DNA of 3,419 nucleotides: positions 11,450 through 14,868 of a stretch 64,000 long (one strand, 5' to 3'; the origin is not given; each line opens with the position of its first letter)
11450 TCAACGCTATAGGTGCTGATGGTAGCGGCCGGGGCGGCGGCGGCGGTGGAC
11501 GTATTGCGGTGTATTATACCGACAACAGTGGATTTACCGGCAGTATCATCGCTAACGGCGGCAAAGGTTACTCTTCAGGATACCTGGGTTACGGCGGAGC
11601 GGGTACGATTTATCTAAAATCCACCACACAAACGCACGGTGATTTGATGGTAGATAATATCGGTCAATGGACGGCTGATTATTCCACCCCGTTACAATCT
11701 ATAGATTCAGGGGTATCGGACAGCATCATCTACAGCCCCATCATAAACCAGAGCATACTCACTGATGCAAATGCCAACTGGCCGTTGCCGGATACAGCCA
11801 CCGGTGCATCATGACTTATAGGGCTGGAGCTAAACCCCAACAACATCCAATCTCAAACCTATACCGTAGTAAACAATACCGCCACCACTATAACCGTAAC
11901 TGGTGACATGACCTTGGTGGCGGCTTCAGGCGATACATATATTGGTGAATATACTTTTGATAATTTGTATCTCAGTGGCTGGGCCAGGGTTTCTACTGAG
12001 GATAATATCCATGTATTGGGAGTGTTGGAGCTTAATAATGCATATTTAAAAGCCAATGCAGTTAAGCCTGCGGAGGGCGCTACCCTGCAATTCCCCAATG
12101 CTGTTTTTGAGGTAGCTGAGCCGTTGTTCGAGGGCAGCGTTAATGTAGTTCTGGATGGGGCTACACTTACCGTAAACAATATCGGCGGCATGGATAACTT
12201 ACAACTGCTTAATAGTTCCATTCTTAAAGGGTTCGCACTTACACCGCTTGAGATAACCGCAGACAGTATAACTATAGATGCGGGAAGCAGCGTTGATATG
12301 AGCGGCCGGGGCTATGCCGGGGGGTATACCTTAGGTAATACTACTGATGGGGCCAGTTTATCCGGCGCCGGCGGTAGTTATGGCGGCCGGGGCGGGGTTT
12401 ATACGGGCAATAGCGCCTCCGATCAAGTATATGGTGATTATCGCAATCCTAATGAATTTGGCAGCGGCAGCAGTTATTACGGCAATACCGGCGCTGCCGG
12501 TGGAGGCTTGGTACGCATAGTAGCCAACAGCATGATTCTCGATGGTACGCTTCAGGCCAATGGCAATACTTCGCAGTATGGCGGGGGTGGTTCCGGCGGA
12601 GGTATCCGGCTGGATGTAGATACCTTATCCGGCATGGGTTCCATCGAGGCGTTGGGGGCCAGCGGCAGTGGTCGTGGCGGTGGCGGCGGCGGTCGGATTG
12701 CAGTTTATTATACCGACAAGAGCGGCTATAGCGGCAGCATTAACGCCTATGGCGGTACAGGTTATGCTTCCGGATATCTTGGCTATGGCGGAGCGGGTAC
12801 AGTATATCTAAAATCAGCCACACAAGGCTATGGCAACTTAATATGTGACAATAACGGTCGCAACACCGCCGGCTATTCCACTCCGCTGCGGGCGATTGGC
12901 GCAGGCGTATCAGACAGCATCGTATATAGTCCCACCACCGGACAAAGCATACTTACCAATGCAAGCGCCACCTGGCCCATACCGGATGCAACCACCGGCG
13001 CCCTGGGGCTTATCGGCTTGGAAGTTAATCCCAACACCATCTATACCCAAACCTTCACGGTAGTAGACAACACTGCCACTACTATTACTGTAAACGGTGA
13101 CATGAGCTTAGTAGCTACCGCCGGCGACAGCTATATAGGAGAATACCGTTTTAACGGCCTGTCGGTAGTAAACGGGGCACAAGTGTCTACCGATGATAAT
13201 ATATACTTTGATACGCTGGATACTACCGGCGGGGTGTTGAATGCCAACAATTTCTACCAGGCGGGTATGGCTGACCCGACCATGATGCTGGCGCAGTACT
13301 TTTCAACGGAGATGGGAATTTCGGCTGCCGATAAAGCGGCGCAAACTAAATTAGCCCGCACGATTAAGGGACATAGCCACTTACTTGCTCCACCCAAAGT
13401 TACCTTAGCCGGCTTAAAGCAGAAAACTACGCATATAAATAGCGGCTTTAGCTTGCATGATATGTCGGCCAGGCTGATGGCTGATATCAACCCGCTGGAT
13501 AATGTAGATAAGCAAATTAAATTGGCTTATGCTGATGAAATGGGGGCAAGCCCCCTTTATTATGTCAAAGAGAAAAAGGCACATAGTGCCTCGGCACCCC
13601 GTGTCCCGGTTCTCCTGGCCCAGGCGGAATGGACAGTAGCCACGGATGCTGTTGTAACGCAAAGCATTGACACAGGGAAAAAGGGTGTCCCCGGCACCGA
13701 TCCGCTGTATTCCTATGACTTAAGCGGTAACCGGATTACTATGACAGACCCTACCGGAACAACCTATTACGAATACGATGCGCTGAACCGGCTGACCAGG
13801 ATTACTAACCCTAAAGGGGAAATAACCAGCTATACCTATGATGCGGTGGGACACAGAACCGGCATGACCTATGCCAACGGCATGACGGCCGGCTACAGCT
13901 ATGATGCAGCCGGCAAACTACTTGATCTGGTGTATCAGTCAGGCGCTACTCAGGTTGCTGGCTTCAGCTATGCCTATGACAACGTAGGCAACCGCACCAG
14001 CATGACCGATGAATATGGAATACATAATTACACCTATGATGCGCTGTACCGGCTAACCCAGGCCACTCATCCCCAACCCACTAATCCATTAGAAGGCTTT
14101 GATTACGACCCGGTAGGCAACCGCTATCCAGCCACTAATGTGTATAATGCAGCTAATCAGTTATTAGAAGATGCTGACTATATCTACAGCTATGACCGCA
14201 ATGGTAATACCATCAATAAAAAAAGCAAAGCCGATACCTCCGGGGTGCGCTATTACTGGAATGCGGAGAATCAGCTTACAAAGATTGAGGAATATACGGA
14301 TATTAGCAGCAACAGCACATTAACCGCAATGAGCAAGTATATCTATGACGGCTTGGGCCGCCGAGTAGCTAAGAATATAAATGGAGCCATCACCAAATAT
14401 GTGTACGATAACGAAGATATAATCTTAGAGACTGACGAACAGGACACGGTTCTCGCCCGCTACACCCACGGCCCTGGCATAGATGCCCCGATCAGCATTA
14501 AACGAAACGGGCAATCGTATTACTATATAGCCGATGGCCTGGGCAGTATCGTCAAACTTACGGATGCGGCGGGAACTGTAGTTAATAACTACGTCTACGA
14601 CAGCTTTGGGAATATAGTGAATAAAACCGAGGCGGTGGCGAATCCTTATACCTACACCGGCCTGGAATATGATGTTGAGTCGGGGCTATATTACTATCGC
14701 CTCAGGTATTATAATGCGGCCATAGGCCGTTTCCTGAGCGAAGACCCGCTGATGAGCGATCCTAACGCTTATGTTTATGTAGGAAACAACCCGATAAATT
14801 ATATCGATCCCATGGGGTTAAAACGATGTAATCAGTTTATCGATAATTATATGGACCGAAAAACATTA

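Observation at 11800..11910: In-frame TGA at a conserved Gly codon splits the Rhs gene in two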

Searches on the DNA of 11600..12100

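Call 82: search_rna_families(source=window, start=11600, end=12100, threshold=evalue, max_evalue=10)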
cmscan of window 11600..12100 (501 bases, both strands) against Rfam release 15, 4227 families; matches with E-value up to 10: 0.
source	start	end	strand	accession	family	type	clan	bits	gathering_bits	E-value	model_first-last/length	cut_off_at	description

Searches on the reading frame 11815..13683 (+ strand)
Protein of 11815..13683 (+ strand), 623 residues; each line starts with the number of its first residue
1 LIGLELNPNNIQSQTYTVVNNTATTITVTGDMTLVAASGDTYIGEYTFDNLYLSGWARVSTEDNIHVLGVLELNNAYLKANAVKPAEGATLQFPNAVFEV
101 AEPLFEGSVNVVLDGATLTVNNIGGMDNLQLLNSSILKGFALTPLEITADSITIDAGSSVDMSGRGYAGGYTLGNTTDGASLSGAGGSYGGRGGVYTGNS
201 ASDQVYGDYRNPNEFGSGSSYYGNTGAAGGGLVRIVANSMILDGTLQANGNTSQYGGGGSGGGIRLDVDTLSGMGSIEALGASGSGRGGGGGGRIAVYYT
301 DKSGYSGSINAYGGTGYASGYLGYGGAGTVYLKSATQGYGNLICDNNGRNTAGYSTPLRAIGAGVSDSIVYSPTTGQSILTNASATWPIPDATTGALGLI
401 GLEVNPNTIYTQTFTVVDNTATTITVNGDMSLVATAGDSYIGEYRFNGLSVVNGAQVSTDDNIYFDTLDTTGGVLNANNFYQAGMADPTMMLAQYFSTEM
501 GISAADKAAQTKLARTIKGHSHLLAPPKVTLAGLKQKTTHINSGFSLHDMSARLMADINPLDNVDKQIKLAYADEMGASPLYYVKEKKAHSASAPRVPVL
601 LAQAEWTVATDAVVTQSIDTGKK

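Call 36: find_related_loci(query=window:11815-13683:+, collection=metagenome_contigs, flank=10000)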
Query seq(623 aa) (623 aa) in metagenome_contigs; peptide patterns used: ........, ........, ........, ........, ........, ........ (x = any residue, [..] = any of these).
92 stretches matched a pattern; 1 encode a relative of the query (tblastn E <= 1e-3); 1 distinct loci.
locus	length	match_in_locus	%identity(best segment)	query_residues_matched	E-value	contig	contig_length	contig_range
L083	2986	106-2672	40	1-464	5e-50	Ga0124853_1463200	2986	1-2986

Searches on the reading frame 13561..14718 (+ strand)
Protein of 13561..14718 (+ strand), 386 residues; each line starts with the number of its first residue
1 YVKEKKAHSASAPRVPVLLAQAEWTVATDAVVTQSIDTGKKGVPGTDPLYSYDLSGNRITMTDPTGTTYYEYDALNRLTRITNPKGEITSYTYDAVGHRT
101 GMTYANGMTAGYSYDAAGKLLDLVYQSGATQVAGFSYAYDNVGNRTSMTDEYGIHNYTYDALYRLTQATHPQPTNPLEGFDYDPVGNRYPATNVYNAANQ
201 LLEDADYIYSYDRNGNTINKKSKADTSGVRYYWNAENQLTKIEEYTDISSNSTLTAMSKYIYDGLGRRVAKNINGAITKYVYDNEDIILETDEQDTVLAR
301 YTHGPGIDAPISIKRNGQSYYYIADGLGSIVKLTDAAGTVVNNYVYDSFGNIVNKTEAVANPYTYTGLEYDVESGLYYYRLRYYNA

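Call 64: search_solved_structures(query=window:13561-14718:+, max_evalue=0.00001)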
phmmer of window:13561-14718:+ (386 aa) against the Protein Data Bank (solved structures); distinct sequences matched with E-value up to 0.00001: 13.
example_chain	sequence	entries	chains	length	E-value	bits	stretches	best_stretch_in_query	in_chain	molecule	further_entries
8h8a_A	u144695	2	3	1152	3.3e-42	148.3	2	256-385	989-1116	Putative Rhs-family protein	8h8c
8h8b_A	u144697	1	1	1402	1.2e-41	146.4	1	256-385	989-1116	Putative Rhs-family protein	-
8qja_A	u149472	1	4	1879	1e-28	103.9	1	52-385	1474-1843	Putative type VI secretion system YD repeat-containing Rhs element Vgr protein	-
8qjd_A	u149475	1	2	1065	2.8e-26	95.8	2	201-385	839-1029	Salmonella bongori Rhs core domain (residues 360-1420)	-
8qjb_A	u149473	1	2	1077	3.2e-26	95.7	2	201-385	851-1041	T6SS-associated Rhs core domain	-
8cp6_B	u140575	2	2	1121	5.2e-26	95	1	49-239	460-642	Toxin protein Tse5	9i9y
8qjc_A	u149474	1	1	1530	1.5e-25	93.4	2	201-385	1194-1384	T6SS-associated Rhs core and toxin domain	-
8uxt_A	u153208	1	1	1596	3.8e-25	92.1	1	64-269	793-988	Tse15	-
8uy4_A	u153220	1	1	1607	4.8e-25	91.8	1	64-269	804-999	Tse15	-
7q97_A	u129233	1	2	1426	1.4e-23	87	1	137-385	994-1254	Rhs family protein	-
7pq5_L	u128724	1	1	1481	4e-21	78.9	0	50-189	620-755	Tre23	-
9ifo_A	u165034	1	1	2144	2.3e-17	66.5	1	258-376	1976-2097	Teneurin-Like Protein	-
9pt5_A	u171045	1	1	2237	4e-17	65.7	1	258-376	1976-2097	Teneurin-like protein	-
